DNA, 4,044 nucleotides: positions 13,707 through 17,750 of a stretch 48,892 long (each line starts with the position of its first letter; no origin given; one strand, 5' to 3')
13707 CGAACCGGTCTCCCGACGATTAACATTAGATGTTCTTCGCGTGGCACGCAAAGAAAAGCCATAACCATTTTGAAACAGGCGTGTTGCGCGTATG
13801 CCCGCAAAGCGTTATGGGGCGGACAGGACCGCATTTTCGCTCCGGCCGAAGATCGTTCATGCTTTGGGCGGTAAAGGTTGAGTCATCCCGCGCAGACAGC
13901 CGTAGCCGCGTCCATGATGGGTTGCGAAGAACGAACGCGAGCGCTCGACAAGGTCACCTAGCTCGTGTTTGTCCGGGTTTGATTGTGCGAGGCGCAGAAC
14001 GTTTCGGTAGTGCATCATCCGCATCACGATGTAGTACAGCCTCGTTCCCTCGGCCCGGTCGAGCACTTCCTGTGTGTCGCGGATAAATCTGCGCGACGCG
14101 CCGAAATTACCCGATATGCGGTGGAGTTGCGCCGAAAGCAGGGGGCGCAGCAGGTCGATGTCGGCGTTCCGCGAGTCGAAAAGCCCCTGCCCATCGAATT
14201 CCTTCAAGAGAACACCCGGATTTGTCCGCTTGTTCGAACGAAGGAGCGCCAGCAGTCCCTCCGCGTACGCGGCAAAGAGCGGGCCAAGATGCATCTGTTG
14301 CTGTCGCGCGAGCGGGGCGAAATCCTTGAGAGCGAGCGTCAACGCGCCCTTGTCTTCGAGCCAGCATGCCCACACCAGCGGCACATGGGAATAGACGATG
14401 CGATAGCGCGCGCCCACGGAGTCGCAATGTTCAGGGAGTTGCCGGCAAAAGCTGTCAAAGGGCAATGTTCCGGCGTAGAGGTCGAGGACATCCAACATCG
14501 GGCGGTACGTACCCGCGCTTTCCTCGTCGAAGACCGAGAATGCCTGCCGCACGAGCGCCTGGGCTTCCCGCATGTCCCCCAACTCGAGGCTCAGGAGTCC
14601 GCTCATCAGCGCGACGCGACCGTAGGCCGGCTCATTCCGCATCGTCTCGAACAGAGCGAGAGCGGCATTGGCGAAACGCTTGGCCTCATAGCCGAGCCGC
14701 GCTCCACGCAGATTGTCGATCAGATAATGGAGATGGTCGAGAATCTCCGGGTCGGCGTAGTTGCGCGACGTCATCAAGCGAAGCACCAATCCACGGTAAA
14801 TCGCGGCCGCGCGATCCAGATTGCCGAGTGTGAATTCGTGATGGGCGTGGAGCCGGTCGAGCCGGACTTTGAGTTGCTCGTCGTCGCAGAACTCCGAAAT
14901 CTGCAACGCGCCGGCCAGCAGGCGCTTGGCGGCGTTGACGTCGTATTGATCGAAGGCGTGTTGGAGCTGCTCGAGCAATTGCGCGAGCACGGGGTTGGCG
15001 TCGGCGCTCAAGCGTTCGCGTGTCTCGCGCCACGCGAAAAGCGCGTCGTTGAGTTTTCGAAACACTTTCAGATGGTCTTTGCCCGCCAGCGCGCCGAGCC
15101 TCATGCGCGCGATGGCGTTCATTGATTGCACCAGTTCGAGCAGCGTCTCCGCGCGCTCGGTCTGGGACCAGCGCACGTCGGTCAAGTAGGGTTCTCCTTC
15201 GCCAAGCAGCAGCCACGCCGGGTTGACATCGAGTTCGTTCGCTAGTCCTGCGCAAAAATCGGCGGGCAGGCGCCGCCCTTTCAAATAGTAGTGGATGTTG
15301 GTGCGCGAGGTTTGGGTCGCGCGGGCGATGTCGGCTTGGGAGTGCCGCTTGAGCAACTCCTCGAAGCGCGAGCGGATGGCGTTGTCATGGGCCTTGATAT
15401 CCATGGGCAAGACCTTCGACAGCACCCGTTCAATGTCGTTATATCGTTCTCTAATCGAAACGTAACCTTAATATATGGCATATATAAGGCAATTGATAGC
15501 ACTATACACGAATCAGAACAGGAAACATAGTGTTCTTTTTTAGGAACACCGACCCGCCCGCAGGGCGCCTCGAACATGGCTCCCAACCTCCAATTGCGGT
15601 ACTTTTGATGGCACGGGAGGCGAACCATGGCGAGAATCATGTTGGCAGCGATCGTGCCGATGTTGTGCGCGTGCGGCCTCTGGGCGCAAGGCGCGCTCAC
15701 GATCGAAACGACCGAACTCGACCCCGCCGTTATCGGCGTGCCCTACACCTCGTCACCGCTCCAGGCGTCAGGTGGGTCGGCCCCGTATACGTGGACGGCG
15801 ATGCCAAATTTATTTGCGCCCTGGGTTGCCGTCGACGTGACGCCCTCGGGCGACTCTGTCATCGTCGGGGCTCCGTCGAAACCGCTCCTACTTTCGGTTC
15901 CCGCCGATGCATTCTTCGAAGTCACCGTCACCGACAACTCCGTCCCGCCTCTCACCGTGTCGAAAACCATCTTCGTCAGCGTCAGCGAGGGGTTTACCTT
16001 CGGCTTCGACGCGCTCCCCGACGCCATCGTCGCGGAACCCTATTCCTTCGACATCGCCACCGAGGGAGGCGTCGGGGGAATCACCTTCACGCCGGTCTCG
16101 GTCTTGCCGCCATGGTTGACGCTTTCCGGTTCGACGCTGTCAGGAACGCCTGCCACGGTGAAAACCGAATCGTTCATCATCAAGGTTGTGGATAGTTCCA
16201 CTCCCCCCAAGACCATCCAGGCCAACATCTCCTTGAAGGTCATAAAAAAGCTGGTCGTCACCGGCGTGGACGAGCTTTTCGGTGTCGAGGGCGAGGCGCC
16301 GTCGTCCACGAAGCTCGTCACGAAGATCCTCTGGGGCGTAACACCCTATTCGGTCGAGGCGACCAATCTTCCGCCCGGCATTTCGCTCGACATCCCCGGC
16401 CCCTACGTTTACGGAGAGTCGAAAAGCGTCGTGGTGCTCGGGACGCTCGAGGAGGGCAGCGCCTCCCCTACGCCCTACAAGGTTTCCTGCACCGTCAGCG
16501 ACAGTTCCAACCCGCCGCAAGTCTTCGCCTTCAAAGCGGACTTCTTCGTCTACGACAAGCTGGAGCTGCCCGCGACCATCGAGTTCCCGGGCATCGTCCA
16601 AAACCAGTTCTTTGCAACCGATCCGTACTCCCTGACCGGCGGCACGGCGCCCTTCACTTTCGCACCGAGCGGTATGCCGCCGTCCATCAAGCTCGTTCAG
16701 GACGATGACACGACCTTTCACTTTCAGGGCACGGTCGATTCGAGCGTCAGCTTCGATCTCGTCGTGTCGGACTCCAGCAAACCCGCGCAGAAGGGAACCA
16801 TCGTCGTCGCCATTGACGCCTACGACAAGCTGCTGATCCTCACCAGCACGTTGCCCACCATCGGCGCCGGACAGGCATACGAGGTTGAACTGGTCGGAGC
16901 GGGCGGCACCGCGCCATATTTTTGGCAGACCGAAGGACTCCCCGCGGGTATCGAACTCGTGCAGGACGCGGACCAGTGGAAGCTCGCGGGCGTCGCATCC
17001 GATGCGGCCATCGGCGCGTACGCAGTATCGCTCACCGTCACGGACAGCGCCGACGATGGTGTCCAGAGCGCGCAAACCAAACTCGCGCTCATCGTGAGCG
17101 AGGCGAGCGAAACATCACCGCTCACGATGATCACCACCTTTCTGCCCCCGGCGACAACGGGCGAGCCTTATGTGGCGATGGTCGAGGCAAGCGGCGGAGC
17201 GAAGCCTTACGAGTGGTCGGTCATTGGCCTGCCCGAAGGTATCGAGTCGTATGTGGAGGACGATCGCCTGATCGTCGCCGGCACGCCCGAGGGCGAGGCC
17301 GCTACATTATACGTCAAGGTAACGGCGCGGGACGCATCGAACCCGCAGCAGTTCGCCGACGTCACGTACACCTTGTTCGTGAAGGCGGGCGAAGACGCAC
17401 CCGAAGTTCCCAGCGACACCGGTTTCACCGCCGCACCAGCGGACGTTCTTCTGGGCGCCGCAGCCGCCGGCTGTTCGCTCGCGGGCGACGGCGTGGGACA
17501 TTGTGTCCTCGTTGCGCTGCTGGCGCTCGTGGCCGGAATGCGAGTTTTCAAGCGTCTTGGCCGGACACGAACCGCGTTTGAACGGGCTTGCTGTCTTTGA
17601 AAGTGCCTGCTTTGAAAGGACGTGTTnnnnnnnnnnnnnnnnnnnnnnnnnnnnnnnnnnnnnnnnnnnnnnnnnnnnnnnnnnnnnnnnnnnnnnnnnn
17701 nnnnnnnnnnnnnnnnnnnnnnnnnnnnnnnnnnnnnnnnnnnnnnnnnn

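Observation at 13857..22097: Candidate novel system: HTH+TPR regulator, duplicated He_PIG-adhesin/vWA cassette and a terminal double-glycine-leader peptide gene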

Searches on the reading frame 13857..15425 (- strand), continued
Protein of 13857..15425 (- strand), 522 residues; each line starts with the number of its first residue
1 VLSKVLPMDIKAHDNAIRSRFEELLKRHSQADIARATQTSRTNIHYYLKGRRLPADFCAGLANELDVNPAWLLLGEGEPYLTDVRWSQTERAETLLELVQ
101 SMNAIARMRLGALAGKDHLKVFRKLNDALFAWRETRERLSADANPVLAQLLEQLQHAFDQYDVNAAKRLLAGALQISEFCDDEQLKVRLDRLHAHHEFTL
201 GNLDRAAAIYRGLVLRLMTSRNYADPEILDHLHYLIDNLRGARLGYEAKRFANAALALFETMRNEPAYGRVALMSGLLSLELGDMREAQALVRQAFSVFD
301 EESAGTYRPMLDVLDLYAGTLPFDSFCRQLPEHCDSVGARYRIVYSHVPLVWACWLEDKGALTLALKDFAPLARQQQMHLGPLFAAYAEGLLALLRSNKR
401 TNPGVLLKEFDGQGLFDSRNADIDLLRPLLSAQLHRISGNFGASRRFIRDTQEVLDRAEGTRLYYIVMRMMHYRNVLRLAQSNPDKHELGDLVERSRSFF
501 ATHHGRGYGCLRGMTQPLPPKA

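Call 89: search_protein_representatives(alignment_id=A2)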
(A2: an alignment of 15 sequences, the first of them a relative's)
Query: 15 sequences, 498 profile positions. Proteins with E-value up to 0.001 (for the whole library): 1717; up to 1e-10: 350; up to 1e-30: 259. The best 150 are listed.
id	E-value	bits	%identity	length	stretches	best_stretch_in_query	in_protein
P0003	4.3e-182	622.9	-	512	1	4-497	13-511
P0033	1.8e-172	591.2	-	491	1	1-495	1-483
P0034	2.1e-170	584.4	-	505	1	5-496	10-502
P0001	2.1e-170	584.4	-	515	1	5-497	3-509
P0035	8.3e-170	582.4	-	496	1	4-495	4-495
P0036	6.8e-169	579.4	-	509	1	1-495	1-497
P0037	5.6e-161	553.3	-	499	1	3-496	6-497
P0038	1.4e-151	522.3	-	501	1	7-494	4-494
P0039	1.3e-147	509.2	-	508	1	9-494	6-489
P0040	3.9e-147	507.6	-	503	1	6-496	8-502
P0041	4.3e-146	504.2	-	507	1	8-492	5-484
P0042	1.7e-145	502.2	-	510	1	6-494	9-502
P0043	7.9e-145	500.0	-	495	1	6-497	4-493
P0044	1.5e-143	495.8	-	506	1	4-494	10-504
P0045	8.6e-140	483.4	-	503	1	9-493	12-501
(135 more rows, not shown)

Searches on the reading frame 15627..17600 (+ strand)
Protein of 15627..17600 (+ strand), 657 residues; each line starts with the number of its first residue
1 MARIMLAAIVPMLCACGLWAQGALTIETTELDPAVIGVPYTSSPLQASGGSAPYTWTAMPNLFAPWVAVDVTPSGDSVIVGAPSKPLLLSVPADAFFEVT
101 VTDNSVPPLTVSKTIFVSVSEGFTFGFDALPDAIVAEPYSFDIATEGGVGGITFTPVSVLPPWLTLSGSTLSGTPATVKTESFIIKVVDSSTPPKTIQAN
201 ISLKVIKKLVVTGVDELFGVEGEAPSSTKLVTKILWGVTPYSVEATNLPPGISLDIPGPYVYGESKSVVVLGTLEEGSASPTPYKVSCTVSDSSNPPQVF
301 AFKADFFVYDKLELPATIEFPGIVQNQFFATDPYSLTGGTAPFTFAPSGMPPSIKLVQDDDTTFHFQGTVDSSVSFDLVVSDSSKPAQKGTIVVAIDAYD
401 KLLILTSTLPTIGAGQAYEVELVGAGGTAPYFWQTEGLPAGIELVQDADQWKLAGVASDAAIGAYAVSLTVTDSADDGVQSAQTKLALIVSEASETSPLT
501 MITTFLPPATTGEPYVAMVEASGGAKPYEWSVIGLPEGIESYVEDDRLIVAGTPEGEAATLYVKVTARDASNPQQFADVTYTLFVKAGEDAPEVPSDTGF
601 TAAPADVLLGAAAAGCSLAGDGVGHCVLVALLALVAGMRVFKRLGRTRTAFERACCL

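Call 9: search_protein_families(library=pfam, proteins=[window:15627-17600:+], max_evalue=0.1)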
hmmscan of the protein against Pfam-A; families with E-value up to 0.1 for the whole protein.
window:15627-17600:+ (657 aa): 2 families
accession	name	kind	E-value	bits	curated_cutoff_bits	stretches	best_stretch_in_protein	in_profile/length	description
PF05345.18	He_PIG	-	5.4e-15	56.1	24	3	133-202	13-92/96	Putative Ig domain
PF22352.2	K319L-like_PKD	-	0.001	19.5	27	0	353-395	41-83/84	K319L-like, PKD domain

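Call 10: search_protein_families(library=ncbifam, proteins=[window:15627-17600:+], max_evalue=1)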
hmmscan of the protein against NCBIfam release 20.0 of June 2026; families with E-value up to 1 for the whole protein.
window:15627-17600:+ (657 aa): 0 families

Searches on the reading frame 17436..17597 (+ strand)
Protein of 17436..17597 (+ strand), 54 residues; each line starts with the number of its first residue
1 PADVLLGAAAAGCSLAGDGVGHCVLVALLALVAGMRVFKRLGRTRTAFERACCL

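Call 77: search_protein_families(library=ncbifam, proteins=[window:17436-17597:+], max_evalue=10)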
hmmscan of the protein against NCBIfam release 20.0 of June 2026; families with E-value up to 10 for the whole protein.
seq(54 aa): 1 family
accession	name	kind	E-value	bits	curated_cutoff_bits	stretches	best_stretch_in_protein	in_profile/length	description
NF033191.4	JDVT-CTERM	domain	0.17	11.9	27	1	11-37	4-30/35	JDVT-CTERM domain-containing protein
